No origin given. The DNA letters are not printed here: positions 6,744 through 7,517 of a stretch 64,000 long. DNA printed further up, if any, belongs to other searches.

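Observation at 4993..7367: Surface flavinylation module: ApbE flavin transferase, NusG_II protein, Gx transporter and FMN-binding lipoprotein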

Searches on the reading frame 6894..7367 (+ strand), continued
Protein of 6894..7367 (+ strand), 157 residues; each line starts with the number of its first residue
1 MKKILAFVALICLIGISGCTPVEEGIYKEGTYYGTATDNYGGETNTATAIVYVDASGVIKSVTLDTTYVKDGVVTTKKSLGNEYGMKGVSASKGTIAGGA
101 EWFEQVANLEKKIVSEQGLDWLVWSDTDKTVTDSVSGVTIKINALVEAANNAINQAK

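Call 61: search_protein_families(library=pfam, alignment_id=A2, max_evalue=0.00001)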
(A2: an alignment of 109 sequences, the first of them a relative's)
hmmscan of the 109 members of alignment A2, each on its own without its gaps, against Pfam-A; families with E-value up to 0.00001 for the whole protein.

A. member 1, L003:1146-3299:+ (718 aa): 4 families
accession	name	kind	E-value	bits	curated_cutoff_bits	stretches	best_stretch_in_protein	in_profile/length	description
PF01138.27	RNase_PH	-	1.2e-51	175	25.5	2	20-150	2-129/130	3' exoribonuclease family, domain 1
PF03725.20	RNase_PH_C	-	9.2e-27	93.2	20.8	2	154-218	1-67/67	3' exoribonuclease family, domain 2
PF00575.29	S1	-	1.4e-17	64.3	22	1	643-714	2-74/74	S1 RNA binding domain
PF03726.19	PNPase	-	2.5e-12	47.5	24.6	1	249-334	2-81/81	Polyribonucleotide nucleotidyltransferase, RNA binding domain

B. families by the number of members that match (of 109 scanned): 126 families (the first 25 are shown)
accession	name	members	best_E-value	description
PF00501.34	AMP-binding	4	2.2e-74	AMP-binding enzyme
PF00849.27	PseudoU_synth_2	4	3.1e-36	RNA pseudouridylate synthase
PF02518.31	HATPase_c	4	2.4e-26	Histidine kinase-, DNA gyrase B-, and HSP90-like ATPase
PF00072.30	Response_reg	3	5e-30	Response regulator receiver domain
PF00512.31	HisKA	3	6e-21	His Kinase A (phospho-acceptor) domain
PF01553.26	Acyltransferase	3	1.7e-19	Acyltransferase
PF13193.12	AMP-binding_C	3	8.6e-16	AMP-binding enzyme C-terminal domain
PF01702.25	TGT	2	1.3e-163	Queuine tRNA-ribosyltransferase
PF00266.25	Aminotran_5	2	5.2e-132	Aminotransferase class-V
PF01138.27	RNase_PH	2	1.5e-52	3' exoribonuclease family, domain 1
PF01027.25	Bax1-I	2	2.4e-47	Inhibitor of apoptosis-promoting Bax1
PF21694.2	DNA_pol3_delta_C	2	4.7e-40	DNA polymerase III delta subunit, C-terminal domain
PF01252.23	Peptidase_A8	2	3.3e-37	Signal peptidase (SPase) II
PF08245.18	Mur_ligase_M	2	5e-37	Mur ligase middle domain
PF01694.28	Rhomboid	2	3.6e-35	Rhomboid domain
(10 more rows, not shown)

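Call 66: find_encoding_contigs(protein=P0001, flank=10000, max_places=2)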
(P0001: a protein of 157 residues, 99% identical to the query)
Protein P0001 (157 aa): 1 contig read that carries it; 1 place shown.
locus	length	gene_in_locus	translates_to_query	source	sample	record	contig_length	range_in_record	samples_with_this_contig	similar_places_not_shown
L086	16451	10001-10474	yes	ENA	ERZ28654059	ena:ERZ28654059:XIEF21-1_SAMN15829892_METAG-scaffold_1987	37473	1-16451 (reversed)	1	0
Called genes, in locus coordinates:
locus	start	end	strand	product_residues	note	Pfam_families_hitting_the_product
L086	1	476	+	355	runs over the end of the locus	PF00091:Tubulin, PF12327:FtsZ_C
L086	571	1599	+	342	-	PF07963:N_methyl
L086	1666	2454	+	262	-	PF03419:Peptidase_U4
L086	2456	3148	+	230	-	PF04542:Sigma70_r2, PF04545:Sigma70_r4, PF01381:HTH_3 (weak)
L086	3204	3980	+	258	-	PF04542:Sigma70_r2, PF04539:Sigma70_r3 (weak), PF08281:Sigma70_r4_2 (faint), PF04545:Sigma70_r4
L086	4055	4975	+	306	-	PF01381:HTH_3, PF12844:HTH_19, PF13560:HTH_31 (weak)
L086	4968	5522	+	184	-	-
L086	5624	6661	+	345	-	PF07963:N_methyl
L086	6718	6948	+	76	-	PF05239:PRC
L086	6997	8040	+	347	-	PF13439:Glyco_transf_4 (weak), PF00534:Glycos_transf_1, PF13692:Glyco_trans_1_4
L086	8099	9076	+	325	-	PF02424:ApbE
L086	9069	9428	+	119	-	PF07009:NusG_II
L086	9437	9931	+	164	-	PF07456:Hpre_diP_synt_I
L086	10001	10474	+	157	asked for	-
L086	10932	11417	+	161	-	PF08281:Sigma70_r4_2, PF04545:Sigma70_r4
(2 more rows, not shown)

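Call 67: find_encoding_contigs(protein=P0006, flank=10000, max_places=2)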
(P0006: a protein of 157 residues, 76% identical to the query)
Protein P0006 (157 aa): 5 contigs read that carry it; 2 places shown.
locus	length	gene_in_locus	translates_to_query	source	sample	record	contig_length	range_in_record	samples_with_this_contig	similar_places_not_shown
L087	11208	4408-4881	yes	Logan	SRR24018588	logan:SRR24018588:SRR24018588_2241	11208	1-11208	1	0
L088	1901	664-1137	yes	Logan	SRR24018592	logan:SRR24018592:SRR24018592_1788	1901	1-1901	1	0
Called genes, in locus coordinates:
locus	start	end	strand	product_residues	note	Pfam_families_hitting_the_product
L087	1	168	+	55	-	?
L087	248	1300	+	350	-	PF00534:Glycos_transf_1, PF13692:Glyco_trans_1_4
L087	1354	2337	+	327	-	PF02424:ApbE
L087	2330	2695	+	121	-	PF07009:NusG_II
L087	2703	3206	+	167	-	PF07456:Hpre_diP_synt_I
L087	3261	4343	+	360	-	-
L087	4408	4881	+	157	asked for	-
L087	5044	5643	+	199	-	PF10531:SLBB, PF12836:HHH_3, PF00633:HHH (weak)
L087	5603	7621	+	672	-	PF13567:DUF4131, PF03772:Competence, PF00753:Lactamase_B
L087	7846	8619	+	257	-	-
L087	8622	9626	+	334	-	PF09992:NAGPA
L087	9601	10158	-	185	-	PF20122:DUF6512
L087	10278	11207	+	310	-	?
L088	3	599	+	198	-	?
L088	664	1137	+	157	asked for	-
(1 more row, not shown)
